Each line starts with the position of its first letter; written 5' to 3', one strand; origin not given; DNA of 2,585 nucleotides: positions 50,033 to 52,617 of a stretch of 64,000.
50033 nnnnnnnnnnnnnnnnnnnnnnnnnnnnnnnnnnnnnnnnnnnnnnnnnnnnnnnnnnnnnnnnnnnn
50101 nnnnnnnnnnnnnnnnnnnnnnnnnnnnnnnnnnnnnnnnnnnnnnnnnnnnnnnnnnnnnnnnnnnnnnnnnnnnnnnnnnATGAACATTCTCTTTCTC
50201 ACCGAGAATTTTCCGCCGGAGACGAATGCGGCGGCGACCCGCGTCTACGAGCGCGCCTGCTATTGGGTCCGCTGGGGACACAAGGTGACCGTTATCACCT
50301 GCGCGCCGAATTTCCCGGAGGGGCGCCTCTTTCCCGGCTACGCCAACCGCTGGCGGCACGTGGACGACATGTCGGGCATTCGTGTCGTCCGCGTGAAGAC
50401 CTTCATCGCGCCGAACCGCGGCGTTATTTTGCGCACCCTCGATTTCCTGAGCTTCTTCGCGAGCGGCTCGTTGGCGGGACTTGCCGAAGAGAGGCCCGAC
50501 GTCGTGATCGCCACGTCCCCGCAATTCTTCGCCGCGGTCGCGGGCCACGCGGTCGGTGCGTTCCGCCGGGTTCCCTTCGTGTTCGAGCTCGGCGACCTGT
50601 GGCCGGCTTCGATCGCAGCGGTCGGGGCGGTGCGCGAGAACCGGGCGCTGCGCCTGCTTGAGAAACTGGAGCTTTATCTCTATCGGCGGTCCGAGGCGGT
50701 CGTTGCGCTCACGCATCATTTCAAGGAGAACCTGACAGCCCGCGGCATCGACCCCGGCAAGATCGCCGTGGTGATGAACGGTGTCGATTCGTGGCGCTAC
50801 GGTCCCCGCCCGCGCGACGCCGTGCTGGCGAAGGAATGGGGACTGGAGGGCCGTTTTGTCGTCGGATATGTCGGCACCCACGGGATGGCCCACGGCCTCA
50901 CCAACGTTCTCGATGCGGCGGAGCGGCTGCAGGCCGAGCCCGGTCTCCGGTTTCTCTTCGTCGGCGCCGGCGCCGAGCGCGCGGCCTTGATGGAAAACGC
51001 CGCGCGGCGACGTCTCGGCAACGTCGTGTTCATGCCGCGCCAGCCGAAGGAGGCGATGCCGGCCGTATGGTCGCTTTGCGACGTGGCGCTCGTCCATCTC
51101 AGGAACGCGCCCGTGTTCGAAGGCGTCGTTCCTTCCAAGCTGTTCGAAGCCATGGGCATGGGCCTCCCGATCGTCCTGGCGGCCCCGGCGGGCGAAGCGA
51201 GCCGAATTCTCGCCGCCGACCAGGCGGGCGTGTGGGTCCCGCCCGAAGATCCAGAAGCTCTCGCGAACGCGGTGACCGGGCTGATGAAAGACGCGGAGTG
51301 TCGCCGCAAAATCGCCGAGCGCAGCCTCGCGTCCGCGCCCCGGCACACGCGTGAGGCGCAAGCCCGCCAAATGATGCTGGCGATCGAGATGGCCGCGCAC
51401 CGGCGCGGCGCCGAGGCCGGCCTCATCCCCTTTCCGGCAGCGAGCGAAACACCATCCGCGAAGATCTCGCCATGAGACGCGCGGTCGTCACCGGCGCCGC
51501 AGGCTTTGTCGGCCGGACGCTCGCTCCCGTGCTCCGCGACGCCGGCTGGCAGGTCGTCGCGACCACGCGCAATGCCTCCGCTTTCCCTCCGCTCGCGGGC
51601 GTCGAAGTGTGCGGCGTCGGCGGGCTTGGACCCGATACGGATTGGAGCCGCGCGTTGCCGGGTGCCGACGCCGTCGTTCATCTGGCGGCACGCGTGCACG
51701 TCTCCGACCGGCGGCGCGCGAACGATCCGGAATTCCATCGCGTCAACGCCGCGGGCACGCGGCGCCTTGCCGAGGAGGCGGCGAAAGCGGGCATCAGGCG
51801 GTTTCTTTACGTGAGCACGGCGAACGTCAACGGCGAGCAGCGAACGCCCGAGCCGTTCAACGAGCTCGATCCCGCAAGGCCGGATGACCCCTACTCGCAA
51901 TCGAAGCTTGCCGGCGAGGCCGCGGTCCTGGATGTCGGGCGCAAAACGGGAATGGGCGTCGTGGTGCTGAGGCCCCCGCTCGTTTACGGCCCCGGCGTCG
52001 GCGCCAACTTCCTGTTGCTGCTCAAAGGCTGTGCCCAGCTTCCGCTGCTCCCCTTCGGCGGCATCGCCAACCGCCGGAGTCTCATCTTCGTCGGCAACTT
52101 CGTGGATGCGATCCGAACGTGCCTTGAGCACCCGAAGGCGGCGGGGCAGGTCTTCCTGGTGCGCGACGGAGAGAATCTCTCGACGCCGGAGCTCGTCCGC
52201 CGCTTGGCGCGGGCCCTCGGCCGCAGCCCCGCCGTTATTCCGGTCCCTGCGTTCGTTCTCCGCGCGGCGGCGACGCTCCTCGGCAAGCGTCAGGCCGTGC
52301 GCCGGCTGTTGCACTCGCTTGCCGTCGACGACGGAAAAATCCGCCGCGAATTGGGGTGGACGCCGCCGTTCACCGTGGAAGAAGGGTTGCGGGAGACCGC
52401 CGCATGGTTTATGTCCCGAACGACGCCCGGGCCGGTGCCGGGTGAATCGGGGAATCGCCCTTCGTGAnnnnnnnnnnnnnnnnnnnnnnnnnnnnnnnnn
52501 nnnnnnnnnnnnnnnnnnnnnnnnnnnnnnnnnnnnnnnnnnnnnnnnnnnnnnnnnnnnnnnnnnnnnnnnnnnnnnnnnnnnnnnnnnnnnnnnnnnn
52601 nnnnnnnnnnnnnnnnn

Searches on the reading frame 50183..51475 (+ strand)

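Call 22: search_protein_families(library=pfam, proteins=[window:50183-51475:+], max_evalue=1)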
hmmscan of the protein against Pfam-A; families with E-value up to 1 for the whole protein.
window:50183-51475:+ (430 aa): 6 families
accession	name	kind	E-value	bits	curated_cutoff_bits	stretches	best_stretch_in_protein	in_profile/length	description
PF00534.26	Glycos_transf_1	-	2.8e-20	73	26.4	1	221-380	11-168/172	Glycosyl transferases group 1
PF13692.12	Glyco_trans_1_4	-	1.8e-19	70.9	27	1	225-370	2-142/142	Glycosyl transferases group 1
PF13579.12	Glyco_trans_4_4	-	2.1e-18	67.6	29.7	1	17-200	3-158/158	Glycosyl transferase 4-like domain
PF13439.12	Glyco_transf_4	-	4e-18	66.4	28.5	1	17-203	4-168/170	Glycosyltransferase Family 4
PF13524.12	Glyco_trans_1_2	-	3.6e-08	33.9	25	1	244-398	7-143/144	Glycosyl transferase-like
PF10978.13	DUF2785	-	0.32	11.1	25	0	228-255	60-87/174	Protein of unknown function (DUF2785)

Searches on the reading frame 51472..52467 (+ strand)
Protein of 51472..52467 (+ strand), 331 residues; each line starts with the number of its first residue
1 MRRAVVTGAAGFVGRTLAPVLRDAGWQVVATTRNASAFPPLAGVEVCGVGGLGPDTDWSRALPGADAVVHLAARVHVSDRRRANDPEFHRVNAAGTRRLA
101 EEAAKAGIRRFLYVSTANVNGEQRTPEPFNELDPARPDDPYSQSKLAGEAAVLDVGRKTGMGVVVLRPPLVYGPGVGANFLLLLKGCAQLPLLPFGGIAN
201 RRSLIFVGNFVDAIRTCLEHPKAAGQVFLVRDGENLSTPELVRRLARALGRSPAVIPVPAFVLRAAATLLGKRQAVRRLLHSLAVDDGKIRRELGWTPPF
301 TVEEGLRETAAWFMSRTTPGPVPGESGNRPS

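Call 9: search_protein_families(library=pfam, proteins=[window:51472-52467:+], max_evalue=0.001)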
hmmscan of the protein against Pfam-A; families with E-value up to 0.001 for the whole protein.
window:51472-52467:+ (331 aa): 8 families
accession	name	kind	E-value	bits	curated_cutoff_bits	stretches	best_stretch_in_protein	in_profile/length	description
PF01370.27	Epimerase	-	3e-39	135.3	20.9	1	5-226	2-235/240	NAD dependent epimerase/dehydratase family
PF16363.11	GDP_Man_Dehyd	-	4.6e-29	102.4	27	1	66-309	77-332/332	GDP-mannose 4,6 dehydratase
PF01073.25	3Beta_HSD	-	1.5e-21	77.1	22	1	5-252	1-271/280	3-beta hydroxysteroid dehydrogenase/isomerase family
PF04321.23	RmlD_sub_bind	-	2.7e-19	69.8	27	1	4-182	3-161/287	RmlD substrate binding domain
PF07993.18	NAD_binding_4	-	1.5e-15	57.5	20.1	1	55-176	79-215/258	Male sterility protein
PF13460.12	NAD_binding_10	-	1.2e-14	55.1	27.2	1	8-169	1-144/184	NAD(P)H-binding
PF05368.20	NmrA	-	6.8e-06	26.3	27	1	5-127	6-118/298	NmrA-like family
PF02719.21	Polysacc_synt_2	-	0.00058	19.6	20.2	0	64-116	77-128/293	Polysaccharide biosynthesis protein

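Call 47: search_protein_families(library=ncbifam, proteins=[window:51472-52467:+], max_evalue=0.00001)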
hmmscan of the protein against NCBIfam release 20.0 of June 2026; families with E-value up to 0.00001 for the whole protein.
window:51472-52467:+ (331 aa): 22 families
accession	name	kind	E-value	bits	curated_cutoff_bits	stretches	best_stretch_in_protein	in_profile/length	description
TIGR01181.1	dTDP_gluc_dehyt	equivalog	9.2e-27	94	365.1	1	6-316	4-314/321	dTDP-glucose 4,6-dehydratase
TIGR03466.1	HpnA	hypoth_equivalog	3.9e-24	85.1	367.65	1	3-174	2-173/327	hopanoid-associated sugar epimerase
NF042422.1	oxyalk_red_OleD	equivalog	6.7e-24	84.8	580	1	4-311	3-326/329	2-alkyl-3-oxoalkanoate reductase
TIGR04180.1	EDH_00030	hypoth_equivalog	7.8e-19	67.8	475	1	5-252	2-259/297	NAD-dependent 4,6-dehydratase LegB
TIGR01214.1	rmlD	equivalog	9.4e-19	67.6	224.05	1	4-182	2-161/285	dTDP-4-dehydrorhamnose reductase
TIGR01746.1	Thioester-redct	subfamily_domain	3.6e-17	62.7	213.35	1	55-252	79-283/371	thioester reductase domain-containing protein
NF042423.1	oxyalk_red_Shew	equivalog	1.2e-16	60.7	580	1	2-244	9-252/331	2-alkyl-3-oxoalkanoate reductase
TIGR01179.1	galE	equivalog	2.4e-16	59.5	262.3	1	5-167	3-172/332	UDP-glucose 4-epimerase GalE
NF007582.0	PRK10217.1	equivalog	1.3e-15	57.4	698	1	65-315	75-333/355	dTDP-glucose 4,6-dehydratase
TIGR01777.1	yfcH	hypoth_equivalog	1e-14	54.8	207.35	1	5-284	2-270/292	TIGR01777 family oxidoreductase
NF050030.1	thlkprotThyD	equivalog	3.4e-14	52.7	400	1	4-272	3-269/305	thylakoid membrane protein ThyD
NF052578.1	StrlDmthSdmBMthl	equivalog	1.9e-13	50.9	600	1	4-174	3-172/328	sterol demethylase protein SdmB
NF004520.0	PRK05865.1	equivalog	2.6e-13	48.8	1509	1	3-311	2-254/854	sugar epimerase family protein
NF007490.0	PRK10084.1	subfamily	2.4e-11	43.2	649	1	65-317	74-338/361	dTDP-glucose 4,6-dehydratase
TIGR02197.1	heptose_epim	equivalog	1.3e-10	41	274.6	1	5-174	2-173/316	ADP-glyceromanno-heptose 6-epimerase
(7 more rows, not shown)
